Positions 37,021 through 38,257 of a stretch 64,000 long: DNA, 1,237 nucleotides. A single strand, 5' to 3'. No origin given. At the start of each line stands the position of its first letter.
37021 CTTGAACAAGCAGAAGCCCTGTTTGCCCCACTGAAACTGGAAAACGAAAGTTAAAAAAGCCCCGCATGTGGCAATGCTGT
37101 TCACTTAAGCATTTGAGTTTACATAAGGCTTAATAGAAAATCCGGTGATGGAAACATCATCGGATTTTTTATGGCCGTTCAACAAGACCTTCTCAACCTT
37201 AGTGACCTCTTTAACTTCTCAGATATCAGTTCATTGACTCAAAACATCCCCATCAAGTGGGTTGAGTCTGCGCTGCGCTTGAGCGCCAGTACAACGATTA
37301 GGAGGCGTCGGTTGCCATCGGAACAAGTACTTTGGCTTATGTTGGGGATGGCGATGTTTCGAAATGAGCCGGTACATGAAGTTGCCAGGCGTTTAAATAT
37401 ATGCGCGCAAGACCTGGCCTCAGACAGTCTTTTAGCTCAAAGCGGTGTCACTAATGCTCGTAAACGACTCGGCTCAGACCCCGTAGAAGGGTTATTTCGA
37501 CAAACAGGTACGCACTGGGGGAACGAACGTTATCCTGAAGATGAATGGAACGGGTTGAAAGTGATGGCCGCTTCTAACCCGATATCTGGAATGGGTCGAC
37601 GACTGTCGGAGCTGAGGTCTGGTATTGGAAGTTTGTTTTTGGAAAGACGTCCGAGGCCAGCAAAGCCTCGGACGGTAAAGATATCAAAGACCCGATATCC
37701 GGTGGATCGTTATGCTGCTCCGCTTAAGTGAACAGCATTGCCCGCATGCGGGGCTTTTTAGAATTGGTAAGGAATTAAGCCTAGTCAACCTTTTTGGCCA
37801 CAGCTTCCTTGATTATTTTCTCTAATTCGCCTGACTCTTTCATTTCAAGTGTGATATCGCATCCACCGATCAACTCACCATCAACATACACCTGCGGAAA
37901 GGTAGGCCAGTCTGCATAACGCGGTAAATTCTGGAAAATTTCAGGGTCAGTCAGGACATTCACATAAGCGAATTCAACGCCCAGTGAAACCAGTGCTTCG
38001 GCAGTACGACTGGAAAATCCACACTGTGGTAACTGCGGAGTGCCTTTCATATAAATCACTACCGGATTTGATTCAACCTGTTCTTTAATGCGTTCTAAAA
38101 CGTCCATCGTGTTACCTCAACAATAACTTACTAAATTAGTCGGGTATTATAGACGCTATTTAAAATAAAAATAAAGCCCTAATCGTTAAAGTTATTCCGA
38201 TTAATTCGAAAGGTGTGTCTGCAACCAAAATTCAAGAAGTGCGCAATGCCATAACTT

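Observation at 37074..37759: Internally deleted IS4-family element retaining both 36-bp terminal repeats and an in-frame fusion of the transposase N- and C-termini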

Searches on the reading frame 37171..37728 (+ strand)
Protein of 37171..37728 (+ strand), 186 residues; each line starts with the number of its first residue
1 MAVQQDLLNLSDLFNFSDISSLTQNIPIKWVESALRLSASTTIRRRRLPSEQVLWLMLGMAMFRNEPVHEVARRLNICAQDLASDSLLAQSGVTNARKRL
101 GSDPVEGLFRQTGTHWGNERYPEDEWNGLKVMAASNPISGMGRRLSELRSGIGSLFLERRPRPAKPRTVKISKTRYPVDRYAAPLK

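Call 4: search_protein_families(library=pfam, proteins=[window:37171-37728:+], max_evalue=0.1)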
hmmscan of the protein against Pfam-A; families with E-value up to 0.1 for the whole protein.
window:37171-37728:+ (186 aa): 1 family
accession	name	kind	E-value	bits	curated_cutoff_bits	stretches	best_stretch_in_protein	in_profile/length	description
PF13006.12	Nterm_IS4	-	4.6e-26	91.3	25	1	18-110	3-95/95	Insertion element 4 transposase N-terminal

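Call 7: find_homologous_proteins(query=window:37171-37728:+)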
Query window:37171-37728:+ (186 aa): 124 proteins with E <= 0.001 among 409 candidates; the best 120 are listed.
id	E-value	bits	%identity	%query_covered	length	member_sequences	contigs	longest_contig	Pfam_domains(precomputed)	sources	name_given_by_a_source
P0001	1.2e-117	408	100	100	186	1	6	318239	PF13006.13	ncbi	-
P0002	3.2e-68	247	80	74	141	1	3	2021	PF13006.13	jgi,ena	-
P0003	4.2e-65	237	77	74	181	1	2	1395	PF13006.13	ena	-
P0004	5.1e-65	237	64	98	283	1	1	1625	PF13006.13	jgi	-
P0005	9.5e-63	229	76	73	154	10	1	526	PF13006.13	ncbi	ncbi:IS4 family transposase, partial [Pseudomonas savastanoi pv. glycinea]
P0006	2.6e-61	225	72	74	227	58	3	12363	PF13006.13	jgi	jgi:hypothetical protein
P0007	4.4e-61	224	43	100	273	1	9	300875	PF01609.28,PF13006.13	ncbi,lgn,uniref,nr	ncbi:transposase domain-containing protein [Pseudomonas aeruginosa]|uniref:transposase domain-contai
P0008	3.2e-60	221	53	75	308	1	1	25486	PF01609.28,PF13006.13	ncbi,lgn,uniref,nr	ncbi:transposase [Pseudomonas sp. FSL R10-1350]|uniref:transposase domain-containing protein n=1 Tax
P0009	9.8e-60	220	66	83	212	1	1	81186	PF13006.13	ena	-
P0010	1.4e-59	219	65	83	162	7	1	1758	PF13006.13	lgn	-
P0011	8.3e-59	217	72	74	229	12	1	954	PF01609.28,PF13006.13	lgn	-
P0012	4.3e-58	214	68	74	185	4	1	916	PF13006.13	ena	-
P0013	5.1e-58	214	72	74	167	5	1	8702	PF13006.13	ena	-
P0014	6.4e-58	214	67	83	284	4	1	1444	PF01609.28,PF13006.13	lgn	-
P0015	6.9e-58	214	66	83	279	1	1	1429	PF01609.28,PF13006.13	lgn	-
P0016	2.3e-57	212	67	74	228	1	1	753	PF01609.28,PF13006.13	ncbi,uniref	ncbi:IS4 family transposase, partial [Xanthomonas bromi]|uniref:IS4 family transposase n=1 Tax=Xanth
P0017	6.7e-57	210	70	74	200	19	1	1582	PF13006.13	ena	-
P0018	1.1e-56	210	67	83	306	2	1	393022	PF01609.28,PF13006.13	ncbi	-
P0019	4.1e-56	208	68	74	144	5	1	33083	PF13006.13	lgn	-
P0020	1.5e-55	206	79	65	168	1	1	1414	PF13006.13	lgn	-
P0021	2.9e-55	205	70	49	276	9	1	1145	PF13006.13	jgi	jgi:hypothetical protein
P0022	9.7e-55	203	72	72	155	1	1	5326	PF13006.13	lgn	-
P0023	1.4e-54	203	66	72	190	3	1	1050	PF13006.13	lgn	-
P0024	2.0e-54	202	63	74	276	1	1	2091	PF01609.28,PF13006.13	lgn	-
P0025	1.6e-53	199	69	69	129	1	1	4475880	PF13006.13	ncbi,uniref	ncbi:transposase domain-containing protein, partial [Stenotrophomonas sp. ESTM1D_MKCIP4_1]|uniref:tr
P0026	6.2e-53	197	73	67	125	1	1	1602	PF13006.13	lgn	-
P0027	9.3e-53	197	66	74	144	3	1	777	PF13006.13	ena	-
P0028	9.8e-53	197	65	77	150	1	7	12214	PF13006.13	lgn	-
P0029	1.7e-52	196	83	60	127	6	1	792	PF13006.13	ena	-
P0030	1.8e-52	196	70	73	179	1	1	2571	PF13006.13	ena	-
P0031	2.0e-52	196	73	65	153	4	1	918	PF13006.13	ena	-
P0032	2.1e-52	196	61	74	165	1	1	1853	PF13006.13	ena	-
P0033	2.2e-52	196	76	63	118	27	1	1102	PF13006.13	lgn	-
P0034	4.5e-52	195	78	62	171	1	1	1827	PF13006.13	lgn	-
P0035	1.3e-51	193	67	74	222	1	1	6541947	PF13006.13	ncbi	-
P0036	1.6e-51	193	65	73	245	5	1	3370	PF01609.28,PF13006.13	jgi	jgi:hypothetical protein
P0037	3.4e-51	192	74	65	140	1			PF13006.13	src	-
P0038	5.4e-51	191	74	65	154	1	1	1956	PF13006.13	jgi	jgi:hypothetical protein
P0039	1.6e-50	190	59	83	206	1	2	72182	PF13006.13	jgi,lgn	jgi:hypothetical protein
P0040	1.9e-50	189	64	78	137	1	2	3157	PF13006.13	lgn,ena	-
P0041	3.6e-50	188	64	74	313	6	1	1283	PF13006.13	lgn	-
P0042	7.1e-50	188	71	63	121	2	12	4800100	PF13006.13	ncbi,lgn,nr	ncbi:transposase [Xanthomonas oryzae pv. oryzicola]|nr:transposase [Xanthomonas oryzae pv. oryzicola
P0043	8.0e-50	187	72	69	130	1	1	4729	PF13006.13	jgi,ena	-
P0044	1.2e-49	187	74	62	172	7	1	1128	PF13006.13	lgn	-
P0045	3.0e-49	185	64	74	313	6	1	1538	PF13006.13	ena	-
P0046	3.3e-48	182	70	65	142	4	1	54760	PF13006.13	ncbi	-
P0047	4.8e-48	182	58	83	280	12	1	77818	PF01609.28,PF13006.13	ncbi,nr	ncbi:transposase-like protein [Xanthomonas fragariae LMG 25863]|nr:transposase-like protein [Xanthom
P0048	4.0e-47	179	61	83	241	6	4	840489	PF13006.13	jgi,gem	-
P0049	2.9e-46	176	77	58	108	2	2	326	PF13006.13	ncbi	ncbi:transposase domain-containing protein, partial [Gilvimarinus sp. SDUM040013]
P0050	1.1e-44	171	60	80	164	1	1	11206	PF13006.13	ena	-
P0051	4.7e-44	169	70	63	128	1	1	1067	PF13006.13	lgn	-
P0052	8.8e-44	168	69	61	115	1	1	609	PF13006.13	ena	-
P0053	2.7e-43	166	72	61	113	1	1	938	PF13006.13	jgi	jgi:hypothetical protein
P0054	7.4e-43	165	72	59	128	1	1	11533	PF13006.13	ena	-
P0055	6.4e-42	162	70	58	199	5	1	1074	PF01609.28,PF13006.13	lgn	-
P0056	7.4e-42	161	73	57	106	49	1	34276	PF13006.13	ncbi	ncbi:TPA: transposase domain-containing protein, partial [Stenotrophomonas maltophilia]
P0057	1.3e-41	161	68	66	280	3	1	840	PF01609.28,PF13006.13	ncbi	ncbi:IS4 family transposase, partial [Pseudomonas indica]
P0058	2.8e-41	160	82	50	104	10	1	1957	PF13006.13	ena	-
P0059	3.4e-40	156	74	54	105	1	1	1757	PF13006.13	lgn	-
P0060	2.1e-39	153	69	55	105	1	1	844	PF13006.13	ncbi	-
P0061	6.9e-39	152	67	62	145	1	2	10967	PF13006.13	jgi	jgi:hypothetical protein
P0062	8.6e-39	151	69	56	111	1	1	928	PF13006.13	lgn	-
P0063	2.2e-38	150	61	61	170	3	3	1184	PF13006.13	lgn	-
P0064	2.2e-38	150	68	56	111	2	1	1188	PF13006.13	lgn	-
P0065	2.6e-38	150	70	57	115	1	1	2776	PF13006.13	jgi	-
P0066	3.4e-38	149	72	54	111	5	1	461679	PF13006.13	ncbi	-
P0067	6.8e-38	148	72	54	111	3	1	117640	PF13006.13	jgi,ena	-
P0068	7.9e-37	145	69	55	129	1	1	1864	PF13006.13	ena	-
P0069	1.9e-35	141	76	45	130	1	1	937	PF13006.13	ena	-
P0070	6.7e-35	139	78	46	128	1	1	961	PF13006.13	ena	-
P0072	2.5e-34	137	77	46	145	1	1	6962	PF13006.13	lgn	-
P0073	3.2e-32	130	67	49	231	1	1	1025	PF01609.28,PF13006.13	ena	-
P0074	1.2e-31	128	66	50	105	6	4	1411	PF13006.13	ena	-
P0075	5.0e-31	126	45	88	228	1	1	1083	PF13006.13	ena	-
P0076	4.7e-30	123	75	41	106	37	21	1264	PF13006.13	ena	-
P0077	3.8e-29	120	71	42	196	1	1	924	PF01609.28,PF13006.13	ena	-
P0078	4.0e-28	117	63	52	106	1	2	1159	PF13006.13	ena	-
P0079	6.0e-28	116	69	43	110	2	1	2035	PF13006.13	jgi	-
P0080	2.1e-27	114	81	31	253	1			PF01609.28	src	-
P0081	1.2e-26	112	62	51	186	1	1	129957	PF01609.28,PF13006.13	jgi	jgi:hypothetical protein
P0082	7.5e-26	109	70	41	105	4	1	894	PF13006.13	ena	-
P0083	1.6e-25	108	65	42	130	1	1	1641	PF13006.13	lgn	-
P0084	1.1e-24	105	66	43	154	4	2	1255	PF13006.13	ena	-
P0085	3.3e-24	104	79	36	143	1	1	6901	PF13006.13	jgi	jgi:hypothetical protein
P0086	1.9e-23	101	68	43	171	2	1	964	PF13006.13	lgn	-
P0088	3.0e-22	98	91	31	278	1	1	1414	PF01609.28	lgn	-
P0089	3.4e-21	94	88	31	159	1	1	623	PF01609.28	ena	-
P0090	8.1e-21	93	86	31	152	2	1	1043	PF01609.28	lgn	-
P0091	1.3e-20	92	88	31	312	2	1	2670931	PF01609.28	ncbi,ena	-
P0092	1.6e-20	92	69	38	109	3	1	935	PF13006.13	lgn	-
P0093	2.7e-20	91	84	31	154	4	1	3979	PF01609.28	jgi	-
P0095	2.8e-19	88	84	31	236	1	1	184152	PF01609.28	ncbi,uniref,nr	ncbi:hypothetical protein GCM10007877_15690 [Marinibactrum halimedae]|uniref:Transposase IS4-like do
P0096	4.8e-19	87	81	31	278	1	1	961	PF01609.28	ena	-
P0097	4.9e-19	87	81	31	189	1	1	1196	PF01609.28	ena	-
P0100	7.8e-19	86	83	31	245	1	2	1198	PF01609.28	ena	-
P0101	8.1e-19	86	59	47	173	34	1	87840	PF01609.28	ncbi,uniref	ncbi:transposase, partial [Pseudomonas indica]|uniref:transposase n=2 Tax=Pseudomonas indica TaxID=1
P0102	1.3e-18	86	81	31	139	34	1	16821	PF01609.28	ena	-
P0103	1.9e-18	85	76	31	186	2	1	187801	PF01609.28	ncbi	ncbi:hypothetical protein PSFL111601_13035 [Pseudomonas floridensis]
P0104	2.7e-18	85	81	31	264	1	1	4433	PF01609.28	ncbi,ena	-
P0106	6.4e-18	83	76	31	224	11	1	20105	PF01609.28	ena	-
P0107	8.2e-18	83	78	31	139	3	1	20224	PF01609.28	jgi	-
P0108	9.3e-18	83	78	31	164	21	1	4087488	PF01609.28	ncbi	-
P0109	9.5e-18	83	76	31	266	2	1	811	PF01609.28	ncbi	ncbi:IS4 family transposase, partial [Pseudomonas aeruginosa]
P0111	2.0e-17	82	78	31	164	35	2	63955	PF01609.28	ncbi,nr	ncbi:hypothetical protein CPBF1521_19720 [Xanthomonas arboricola pv. juglandis]|nr:hypothetical prot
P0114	8.0e-17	80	79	31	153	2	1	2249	PF01609.28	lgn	-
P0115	9.1e-17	80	79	31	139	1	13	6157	PF01609.28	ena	-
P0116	5.5e-16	77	78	31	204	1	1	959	PF01609.28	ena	-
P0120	1.9e-15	75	76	31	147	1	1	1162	PF01609.28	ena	-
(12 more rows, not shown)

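Call 10: find_encoding_contigs(protein=P0001, flank=3000, max_places=10)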
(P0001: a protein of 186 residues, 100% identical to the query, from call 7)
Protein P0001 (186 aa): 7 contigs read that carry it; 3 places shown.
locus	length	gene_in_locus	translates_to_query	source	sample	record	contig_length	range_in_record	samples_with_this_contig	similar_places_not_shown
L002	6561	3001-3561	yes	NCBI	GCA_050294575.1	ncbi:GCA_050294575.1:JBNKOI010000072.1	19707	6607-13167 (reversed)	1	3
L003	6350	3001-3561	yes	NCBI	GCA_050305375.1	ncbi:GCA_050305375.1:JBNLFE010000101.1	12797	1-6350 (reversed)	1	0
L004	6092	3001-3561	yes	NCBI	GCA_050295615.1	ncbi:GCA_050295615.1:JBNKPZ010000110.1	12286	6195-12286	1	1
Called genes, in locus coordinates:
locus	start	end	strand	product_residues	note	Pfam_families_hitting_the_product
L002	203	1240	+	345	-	PF01979:Amidohydro_1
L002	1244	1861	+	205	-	PF00929:RNase_T, PF16473:Rv2179c-like (weak)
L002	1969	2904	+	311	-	PF00072:Response_reg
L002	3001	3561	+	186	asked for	PF13006:Nterm_IS4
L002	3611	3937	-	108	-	PF00462:Glutaredoxin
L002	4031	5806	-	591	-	PF13522:GATase_6, PF13537:GATase_7, PF00733:Asn_synthase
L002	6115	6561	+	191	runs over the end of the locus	PF00081:Sod_Fe_N, PF02777:Sod_Fe_C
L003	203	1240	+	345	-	PF01979:Amidohydro_1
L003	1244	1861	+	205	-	PF00929:RNase_T, PF16473:Rv2179c-like (weak)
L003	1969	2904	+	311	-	PF00072:Response_reg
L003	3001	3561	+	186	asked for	PF13006:Nterm_IS4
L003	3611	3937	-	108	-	PF00462:Glutaredoxin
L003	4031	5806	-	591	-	PF13522:GATase_6, PF13537:GATase_7, PF00733:Asn_synthase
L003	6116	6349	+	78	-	?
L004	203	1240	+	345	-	PF01979:Amidohydro_1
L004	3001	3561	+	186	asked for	PF13006:Nterm_IS4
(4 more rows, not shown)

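Call 24: find_related_loci(query=window:37171-37728:+, collection=genome_contigs, flank=2500)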
Query window:37171-37728:+ (186 aa) in genome_contigs; peptide patterns used: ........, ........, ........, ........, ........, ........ (x = any residue, [..] = any of these).
88 stretches matched a pattern; 4 encode a relative of the query (tblastn E <= 1e-3); 4 distinct loci.
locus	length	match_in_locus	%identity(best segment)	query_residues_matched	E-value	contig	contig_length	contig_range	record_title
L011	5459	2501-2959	78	1-154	6e-79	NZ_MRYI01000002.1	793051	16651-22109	Hahella sp. CCB-MM4 Scaffold2, whole genome shotgun sequence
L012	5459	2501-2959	67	1-154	7e-65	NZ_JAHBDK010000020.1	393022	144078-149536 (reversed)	Pseudomonas sp. GL-B-19 NODE_1, whole genome shotgun sequence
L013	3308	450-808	67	1-133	3e-45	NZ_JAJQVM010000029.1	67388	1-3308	Marinibactrum halimedae strain NBRC 110095 Scaffold29_1, whole genome shotgun sequence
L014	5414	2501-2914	49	1-138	8e-33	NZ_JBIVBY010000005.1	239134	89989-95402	Pseudomonas sp. NPDC086251 NPDC086251_136_C9.ctg-0005, whole genome shotgun sequence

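Call 44: search_protein_families(library=ncbifam, proteins=[window:37171-37728:+, L011:2501-3847:+], max_evalue=0.001)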
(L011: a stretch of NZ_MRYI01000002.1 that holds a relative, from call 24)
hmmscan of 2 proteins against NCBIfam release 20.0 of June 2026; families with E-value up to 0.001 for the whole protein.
window:37171-37728:+ (186 aa): 1 family
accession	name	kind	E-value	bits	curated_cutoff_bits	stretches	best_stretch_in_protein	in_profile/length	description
NF033592.1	transpos_IS4_1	equivalog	2.2e-16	59.9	115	1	22-133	1-110/332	IS4 family transposase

L011:2501-3847:+ (449 aa): 4 families
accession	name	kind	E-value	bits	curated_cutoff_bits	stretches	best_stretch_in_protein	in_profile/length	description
NF033592.1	transpos_IS4_1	equivalog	8.7e-84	281.5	115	1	22-363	1-330/332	IS4 family transposase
NF033559.2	transpos_IS1634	equivalog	6.5e-08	32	100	1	291-341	357-405/483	IS1634 family transposase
NF033591.1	transpos_IS4_2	equivalog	3.9e-06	26.2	152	1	296-331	215-247/340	IS4 family transposase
NF049999.1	transpos_IS701_3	equivalog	1.1e-05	24.5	170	1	305-343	303-341/412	IS701 family transposase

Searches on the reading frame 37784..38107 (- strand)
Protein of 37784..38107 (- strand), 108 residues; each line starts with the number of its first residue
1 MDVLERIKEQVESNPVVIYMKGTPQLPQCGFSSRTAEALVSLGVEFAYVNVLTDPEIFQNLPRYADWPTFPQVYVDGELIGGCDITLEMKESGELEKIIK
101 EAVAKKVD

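Call 4: search_protein_families(library=pfam, proteins=[window:37784-38107:-], max_evalue=0.1)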
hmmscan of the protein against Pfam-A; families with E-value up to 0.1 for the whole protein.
window:37784-38107:- (108 aa): 1 family
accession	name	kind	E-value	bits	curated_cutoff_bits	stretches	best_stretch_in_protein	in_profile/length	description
PF00462.30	Glutaredoxin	-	7.9e-21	74.5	22.9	1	16-80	1-60/60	Glutaredoxin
